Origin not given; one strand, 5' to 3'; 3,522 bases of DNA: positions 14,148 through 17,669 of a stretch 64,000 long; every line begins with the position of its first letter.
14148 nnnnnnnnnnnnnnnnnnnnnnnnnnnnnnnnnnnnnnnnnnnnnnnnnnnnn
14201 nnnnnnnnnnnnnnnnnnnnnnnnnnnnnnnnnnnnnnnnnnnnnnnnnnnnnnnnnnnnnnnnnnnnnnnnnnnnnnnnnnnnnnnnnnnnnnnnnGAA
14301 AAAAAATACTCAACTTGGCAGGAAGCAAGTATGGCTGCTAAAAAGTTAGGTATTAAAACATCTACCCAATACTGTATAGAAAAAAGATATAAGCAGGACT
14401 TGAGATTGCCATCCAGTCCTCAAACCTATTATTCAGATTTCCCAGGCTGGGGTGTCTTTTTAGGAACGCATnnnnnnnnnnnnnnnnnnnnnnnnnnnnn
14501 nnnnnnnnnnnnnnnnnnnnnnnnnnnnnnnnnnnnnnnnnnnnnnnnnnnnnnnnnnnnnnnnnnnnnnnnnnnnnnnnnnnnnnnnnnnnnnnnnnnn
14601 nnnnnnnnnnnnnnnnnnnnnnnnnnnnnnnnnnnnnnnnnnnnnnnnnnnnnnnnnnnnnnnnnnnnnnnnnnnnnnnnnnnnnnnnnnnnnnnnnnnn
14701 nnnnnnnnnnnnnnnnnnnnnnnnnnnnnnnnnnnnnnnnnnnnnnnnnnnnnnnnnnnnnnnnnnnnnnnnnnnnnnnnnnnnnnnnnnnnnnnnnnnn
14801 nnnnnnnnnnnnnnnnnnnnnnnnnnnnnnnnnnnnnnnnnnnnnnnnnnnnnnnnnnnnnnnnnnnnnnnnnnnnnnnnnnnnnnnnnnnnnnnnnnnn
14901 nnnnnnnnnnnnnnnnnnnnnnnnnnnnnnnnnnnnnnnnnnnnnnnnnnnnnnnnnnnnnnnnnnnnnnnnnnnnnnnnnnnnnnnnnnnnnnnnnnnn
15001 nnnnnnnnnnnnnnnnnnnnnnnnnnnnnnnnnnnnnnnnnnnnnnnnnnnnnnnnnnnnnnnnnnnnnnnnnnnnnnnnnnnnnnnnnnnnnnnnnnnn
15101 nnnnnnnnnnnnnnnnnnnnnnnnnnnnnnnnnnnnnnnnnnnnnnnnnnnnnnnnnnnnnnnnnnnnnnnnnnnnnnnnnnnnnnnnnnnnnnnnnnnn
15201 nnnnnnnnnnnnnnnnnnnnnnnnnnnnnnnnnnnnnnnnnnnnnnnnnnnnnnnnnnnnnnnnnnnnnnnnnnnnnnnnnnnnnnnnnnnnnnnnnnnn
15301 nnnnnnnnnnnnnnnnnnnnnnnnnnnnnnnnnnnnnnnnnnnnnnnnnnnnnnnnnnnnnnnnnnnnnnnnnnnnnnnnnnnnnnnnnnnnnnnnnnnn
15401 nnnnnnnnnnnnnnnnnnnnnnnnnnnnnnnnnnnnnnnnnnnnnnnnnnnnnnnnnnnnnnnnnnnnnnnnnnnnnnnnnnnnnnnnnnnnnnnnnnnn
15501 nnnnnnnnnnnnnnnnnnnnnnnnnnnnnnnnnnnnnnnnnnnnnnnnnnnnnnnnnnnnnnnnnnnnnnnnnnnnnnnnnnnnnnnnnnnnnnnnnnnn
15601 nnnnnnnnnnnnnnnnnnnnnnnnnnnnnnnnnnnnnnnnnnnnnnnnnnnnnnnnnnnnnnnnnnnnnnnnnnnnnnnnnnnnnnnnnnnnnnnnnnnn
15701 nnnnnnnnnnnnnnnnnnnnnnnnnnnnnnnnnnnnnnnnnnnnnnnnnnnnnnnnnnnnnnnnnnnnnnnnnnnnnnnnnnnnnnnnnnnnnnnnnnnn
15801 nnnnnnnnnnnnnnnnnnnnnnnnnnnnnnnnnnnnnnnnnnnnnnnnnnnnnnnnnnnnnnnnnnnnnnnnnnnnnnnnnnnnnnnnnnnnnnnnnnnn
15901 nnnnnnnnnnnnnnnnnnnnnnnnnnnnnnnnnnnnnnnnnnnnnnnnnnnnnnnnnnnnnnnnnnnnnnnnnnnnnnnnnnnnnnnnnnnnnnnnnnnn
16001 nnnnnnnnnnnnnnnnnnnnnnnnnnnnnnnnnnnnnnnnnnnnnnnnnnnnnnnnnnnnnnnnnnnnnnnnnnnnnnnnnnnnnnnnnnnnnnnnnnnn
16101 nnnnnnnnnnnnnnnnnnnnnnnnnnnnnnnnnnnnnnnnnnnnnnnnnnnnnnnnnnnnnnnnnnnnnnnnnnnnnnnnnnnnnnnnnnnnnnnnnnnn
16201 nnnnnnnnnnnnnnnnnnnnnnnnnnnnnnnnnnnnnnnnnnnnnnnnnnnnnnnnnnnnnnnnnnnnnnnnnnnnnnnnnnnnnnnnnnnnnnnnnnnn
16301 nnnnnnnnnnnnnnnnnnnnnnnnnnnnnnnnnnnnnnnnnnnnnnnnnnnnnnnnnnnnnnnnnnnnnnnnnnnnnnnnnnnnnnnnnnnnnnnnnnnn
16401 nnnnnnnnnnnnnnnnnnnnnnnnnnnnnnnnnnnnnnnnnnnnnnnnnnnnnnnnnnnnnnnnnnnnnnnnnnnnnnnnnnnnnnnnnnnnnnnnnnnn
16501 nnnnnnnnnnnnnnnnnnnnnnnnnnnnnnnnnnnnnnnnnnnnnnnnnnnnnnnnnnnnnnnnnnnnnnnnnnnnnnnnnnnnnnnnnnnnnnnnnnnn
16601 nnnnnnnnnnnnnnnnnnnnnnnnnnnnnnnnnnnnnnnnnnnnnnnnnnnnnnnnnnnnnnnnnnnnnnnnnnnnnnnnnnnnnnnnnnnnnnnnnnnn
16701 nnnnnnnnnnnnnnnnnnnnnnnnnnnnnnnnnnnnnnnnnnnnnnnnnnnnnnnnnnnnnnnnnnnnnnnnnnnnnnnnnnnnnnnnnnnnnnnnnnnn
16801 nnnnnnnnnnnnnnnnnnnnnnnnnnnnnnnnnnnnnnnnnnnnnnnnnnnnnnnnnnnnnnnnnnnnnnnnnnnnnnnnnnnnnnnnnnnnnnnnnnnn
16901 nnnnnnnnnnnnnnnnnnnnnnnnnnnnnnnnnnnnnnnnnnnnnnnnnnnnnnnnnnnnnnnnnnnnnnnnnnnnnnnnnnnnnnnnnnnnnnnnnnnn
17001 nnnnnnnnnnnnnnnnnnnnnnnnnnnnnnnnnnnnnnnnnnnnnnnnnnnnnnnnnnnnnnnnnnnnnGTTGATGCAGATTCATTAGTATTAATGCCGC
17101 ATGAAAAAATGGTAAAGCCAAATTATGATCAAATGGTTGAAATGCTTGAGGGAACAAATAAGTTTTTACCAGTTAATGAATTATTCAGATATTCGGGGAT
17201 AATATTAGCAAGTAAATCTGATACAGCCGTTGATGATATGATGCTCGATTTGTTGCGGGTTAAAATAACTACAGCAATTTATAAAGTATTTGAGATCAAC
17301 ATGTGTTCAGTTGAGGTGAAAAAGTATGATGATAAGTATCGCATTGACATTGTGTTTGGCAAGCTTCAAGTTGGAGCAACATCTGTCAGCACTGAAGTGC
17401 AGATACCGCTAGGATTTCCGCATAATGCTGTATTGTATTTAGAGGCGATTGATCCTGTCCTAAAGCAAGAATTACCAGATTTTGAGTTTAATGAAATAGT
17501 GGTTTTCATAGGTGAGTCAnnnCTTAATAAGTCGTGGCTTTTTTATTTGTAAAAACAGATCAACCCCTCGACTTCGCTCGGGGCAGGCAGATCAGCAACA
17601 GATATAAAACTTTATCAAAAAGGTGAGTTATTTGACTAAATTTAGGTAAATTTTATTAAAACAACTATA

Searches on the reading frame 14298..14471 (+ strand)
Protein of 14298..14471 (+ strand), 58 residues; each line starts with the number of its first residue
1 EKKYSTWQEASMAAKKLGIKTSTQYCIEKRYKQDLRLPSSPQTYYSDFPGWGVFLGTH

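Call 56: predict_structure(alignment_id=A4)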
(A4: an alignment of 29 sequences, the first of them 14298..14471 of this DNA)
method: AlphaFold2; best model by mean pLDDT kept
length: 58 residues; sequences in the alignment: 29
mean_pLDDT: 96.2   pTM: 0.80
mean pLDDT of the five models: 96.2, 96.2, 95.7, 95.6, 94.9
residues with pLDDT >= 90: 56; 70-90: 2; 50-70: 0; < 50: 0
segments of 3 or more residues with pLDDT < 50: none
pLDDT, mean of each block of 10 residues (from residue 1): 95 98 97 97 97 93
secondary structure, 60 per line:
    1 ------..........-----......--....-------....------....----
elements in order: H7-16 H22-27 H30-33 H41-44 H51-54

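Call 58: fold_search(model_id=the predicted structure, library=pdb)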
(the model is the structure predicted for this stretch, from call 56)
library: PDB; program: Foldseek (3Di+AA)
matches with E <= 10: 1; with E <= 0.001: 0
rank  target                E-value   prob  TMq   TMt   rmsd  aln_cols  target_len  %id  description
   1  9bu7_F                9.2e+00  0.04  0.37  0.12   4.4        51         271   10  Cryo-EM Structure of AAV2 Rep68 bound to integration site AAVS1: Insights into the mechanism of DNA melting. (released 2025-02-12)

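Call 68: search_solved_structures(query=A4, max_evalue=1)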
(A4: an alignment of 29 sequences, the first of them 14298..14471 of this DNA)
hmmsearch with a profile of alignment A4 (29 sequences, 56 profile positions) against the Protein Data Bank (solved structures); distinct sequences matched with E-value up to 1: 11.
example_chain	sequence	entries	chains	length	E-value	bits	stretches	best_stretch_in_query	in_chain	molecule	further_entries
2lfp_A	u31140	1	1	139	0.5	13.6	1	5-26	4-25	Bacteriophage SPP1 complete nucleotide sequence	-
4ue5_E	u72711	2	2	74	0.73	13.1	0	3-17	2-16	SRP9 | Signal recognition particle 9 kDa protein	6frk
3vwo_A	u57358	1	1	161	0.73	13.1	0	4-19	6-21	Peptidoglycan hydrolase FlgJ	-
3jaj_S1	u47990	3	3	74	0.74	13.1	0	4-17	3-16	SRP9 | Signal recognition particle 9 kDa protein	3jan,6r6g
7obr_w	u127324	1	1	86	0.77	13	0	3-17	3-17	Signal recognition particle 9 kDa protein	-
2zyc_A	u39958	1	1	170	0.78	13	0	5-19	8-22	Peptidoglycan hydrolase FlgJ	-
3k3t_A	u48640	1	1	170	0.78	13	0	5-19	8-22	Peptidoglycan hydrolase FlgJ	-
4uyj_A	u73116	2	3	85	0.83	12.9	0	4-17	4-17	SIGNAL RECOGNITION PARTICLE 9 KDA PROTEIN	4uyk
7nfx_w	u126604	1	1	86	0.84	12.9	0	4-17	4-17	Signal recognition particle 9 kDa protein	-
5aox_A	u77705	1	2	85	0.89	12.8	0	4-17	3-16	SIGNAL RECOGNITION PARTICLE 9 KDA PROTEIN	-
1e8o_A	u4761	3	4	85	0.91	12.8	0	4-17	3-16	SIGNAL RECOGNITION PARTICLE 9 KDA PROTEIN | SRP9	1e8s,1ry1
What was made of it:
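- Tried and rejected: Fold of the INT_rpt unit: the model is confident (pLDDT 96, small helical domain) but has no PDB match (calls 56, 58, 68).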

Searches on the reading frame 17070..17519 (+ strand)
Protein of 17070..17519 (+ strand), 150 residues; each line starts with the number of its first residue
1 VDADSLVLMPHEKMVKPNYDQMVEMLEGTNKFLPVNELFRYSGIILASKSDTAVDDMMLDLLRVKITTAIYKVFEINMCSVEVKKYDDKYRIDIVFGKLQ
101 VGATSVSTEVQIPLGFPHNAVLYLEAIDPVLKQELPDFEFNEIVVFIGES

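Call 36: predict_structure(alignment_id=A2)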
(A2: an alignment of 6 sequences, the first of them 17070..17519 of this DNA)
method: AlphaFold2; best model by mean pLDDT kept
length: 150 residues; sequences in the alignment: 6
mean_pLDDT: 79.7   pTM: 0.75
mean pLDDT of the five models: 79.7, 78.2, 77.5, 76.0, 65.5
residues with pLDDT >= 90: 46; 70-90: 75; 50-70: 15; < 50: 14
segments of 3 or more residues with pLDDT < 50: 1-11, 148-150
pLDDT, mean of each block of 10 residues (from residue 1): 38 66 75 86 84 83 95 90 87 90 71 85 92 89 62
secondary structure, 60 per line:
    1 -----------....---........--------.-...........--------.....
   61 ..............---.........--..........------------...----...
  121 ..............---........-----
elements in order: E12-15 H19-26 E37-47 H56-74 E78-86 E89-98 E111-113 H118-134 E138-145

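Call 39: fold_search(model_id=the predicted structure, library=pdb)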
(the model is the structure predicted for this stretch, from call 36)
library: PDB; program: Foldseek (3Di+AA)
matches with E <= 10: 1316; with E <= 0.001: 2
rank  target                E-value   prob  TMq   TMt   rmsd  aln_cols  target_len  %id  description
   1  2mq8_MODEL_1_A        7.4e-04  1.00  0.41  0.52   5.2       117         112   13  Solution NMR Structure of De novo designed protein LFR1 1 with ferredoxin fold, Northeast Structural Genomics  (released 2014-08-20)
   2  4pyd_E                8.9e-04  1.00  0.40  0.44   6.7       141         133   14  MoaC in complex with cPMP crystallized in space group P212121 (released 2015-04-29)
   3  4fdf_A                4.9e-03  0.98  0.41  0.45   6.7       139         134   13  Structural insights into putative molybdenum cofactor biosynthesis protein C (MoaC2) from Mycobacterium tuberculosis H (released 2013-04-10)
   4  1xmb                  5.5e-03  0.90  0.32  0.16   7.6       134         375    9  X-ray structure of IAA-aminoacid hydrolase from Arabidopsis thaliana gene AT5G56660 (released 2004-10-12)
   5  4fdf_B                6.3e-03  0.99  0.39  0.42   6.5       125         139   15  Structural insights into putative molybdenum cofactor biosynthesis protein C (MoaC2) from Mycobacterium tuberculosis H (released 2013-04-10)
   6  2ekn_A                7.1e-03  0.97  0.41  0.42   6.6       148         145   11  Structure of PH1811 protein from Pyrococcus horikoshii (released 2008-04-01)
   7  2aho_B                8.1e-03  0.99  0.39  0.25   4.1       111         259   11  Structure of the archaeal initiation factor eIF2 alpha-gamma heterodimer from Sulfolobus solfataricus complexed with G (released 2006-01-31)
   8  2ohd_D                9.1e-03  0.98  0.42  0.44   6.1       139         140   12  Crystal structure of hypothetical molybdenum cofactor biosynthesis protein C from Sulfolobus tokodaii (released 2007-11-27)
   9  2eay_B                1.4e-02  0.85  0.36  0.26  11.2       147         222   15  Crystal Structure Of Biotin Protein Ligase From Aquifex Aeolicus (released 2007-08-14)
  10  2ekn_B                1.9e-02  0.94  0.38  0.39   7.1       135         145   10  Structure of PH1811 protein from Pyrococcus horikoshii (released 2008-04-01)
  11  2ohd_C                2.1e-02  0.91  0.40  0.42   6.7       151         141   10  Crystal structure of hypothetical molybdenum cofactor biosynthesis protein C from Sulfolobus tokodaii (released 2007-11-27)
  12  9gab_D                2.1e-02  0.54  0.30  0.33   8.9       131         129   10  Structure and catalytic mechanism of SAM-AMP lyase in Clostridium botulinum CorA-associated type III CRISPR system (released 2025-07-02)
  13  1yz7                  2.2e-02  0.97  0.39  0.35   4.6       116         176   11  Crystal structure of a C-terminal segment of the alpha subunit of aIF2 from Pyrococcus abyssi (released 2005-06-28)
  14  2ohd_B                2.5e-02  0.92  0.38  0.41   6.4       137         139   14  Crystal structure of hypothetical molybdenum cofactor biosynthesis protein C from Sulfolobus tokodaii (released 2007-11-27)
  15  2ohd_F                2.8e-02  0.96  0.41  0.42   6.5       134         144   16  Crystal structure of hypothetical molybdenum cofactor biosynthesis protein C from Sulfolobus tokodaii (released 2007-11-27)
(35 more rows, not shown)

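Call 67: find_related_loci(query=A2, collection=metagenome_contigs, flank=10000)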
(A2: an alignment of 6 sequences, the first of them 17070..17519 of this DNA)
Query A2 (150 aa) in metagenome_contigs; peptide patterns used: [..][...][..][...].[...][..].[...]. (x = any residue, [..] = any of these).
31 stretches matched a pattern; 1 encode a relative of the query (tblastn E <= 1e-3); 1 distinct loci.
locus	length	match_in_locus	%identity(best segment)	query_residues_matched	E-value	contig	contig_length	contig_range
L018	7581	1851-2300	91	1-150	3e-93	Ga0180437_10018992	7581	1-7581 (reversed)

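Call 69: search_solved_structures(query=A2, max_evalue=1)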
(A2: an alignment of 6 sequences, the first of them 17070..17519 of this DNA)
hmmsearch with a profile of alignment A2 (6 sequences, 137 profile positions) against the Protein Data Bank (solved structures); distinct sequences matched with E-value up to 1: 2.
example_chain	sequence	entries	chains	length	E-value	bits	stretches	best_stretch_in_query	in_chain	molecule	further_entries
5w5p_A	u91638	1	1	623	0.49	13.7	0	71-136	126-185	Tail fiber protein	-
9gbg_A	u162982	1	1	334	0.55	13.5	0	27-83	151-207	Phage Recombinase UvsX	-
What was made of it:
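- Tried and rejected: Profile searches against PDB sequences found nothing (call 69).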

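Call 81: fold_search(model_id=the predicted structure, library=viral)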
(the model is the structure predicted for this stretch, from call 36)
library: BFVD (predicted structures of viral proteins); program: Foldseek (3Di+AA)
matches with E <= 10: 1247; with E <= 0.001: 0
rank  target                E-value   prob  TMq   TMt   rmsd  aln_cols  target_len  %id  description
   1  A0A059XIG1            9.7e-03  0.72  0.33  0.36   7.5       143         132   12  E4 15 kDa protein [California sea lion adenovirus 1]
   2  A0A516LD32            1.1e-02  0.84  0.35  0.41   9.5       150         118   13  (no name in the UniProt tables at hand)
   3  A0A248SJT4            1.1e-02  0.54  0.28  0.26   9.8       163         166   11  (no name in the UniProt tables at hand)
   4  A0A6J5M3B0            1.3e-02  0.54  0.26  0.24   8.2       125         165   15  Uncharacterized protein [uncultured Caudovirales phage]
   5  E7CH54                1.5e-02  0.97  0.49  0.20  17.4       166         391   10  ORFD [Murine adenovirus 2]
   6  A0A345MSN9            1.7e-02  0.63  0.32  0.24  14.0       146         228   10  (no name in the UniProt tables at hand)
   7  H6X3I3                1.9e-02  0.97  0.44  0.42   4.5       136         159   12  Uncharacterized protein [Klebsiella phage vB_KleM_RaK2]
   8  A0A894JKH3            1.9e-02  0.94  0.43  0.47   6.2       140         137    9  Uncharacterized protein [Bat mastadenovirus]
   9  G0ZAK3                2.1e-02  0.82  0.38  0.42   6.5       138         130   12  E4 ORF2 [titi monkey adenovirus 1]
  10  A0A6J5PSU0            2.2e-02  0.92  0.35  0.49   5.7       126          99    6  Uncharacterized protein [uncultured Caudovirales phage]
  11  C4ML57                2.2e-02  0.77  0.34  0.45   5.9       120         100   12  p57 [Xanthomonas phage phiL7]
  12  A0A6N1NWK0            2.3e-02  0.66  0.30  0.24   6.4       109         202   14  Uncharacterized protein [Tupanvirus soda lake]
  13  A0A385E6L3            2.7e-02  0.75  0.30  0.30   7.2       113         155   15  (no name in the UniProt tables at hand)
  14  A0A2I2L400            2.8e-02  0.51  0.31  0.22   8.0       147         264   12  F-box domain-containing protein [Orpheovirus IHUMI-LCC2]
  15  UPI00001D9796         3.0e-02  0.97  0.41  0.56   5.2       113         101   13  (no name look-up for this kind of identifier)
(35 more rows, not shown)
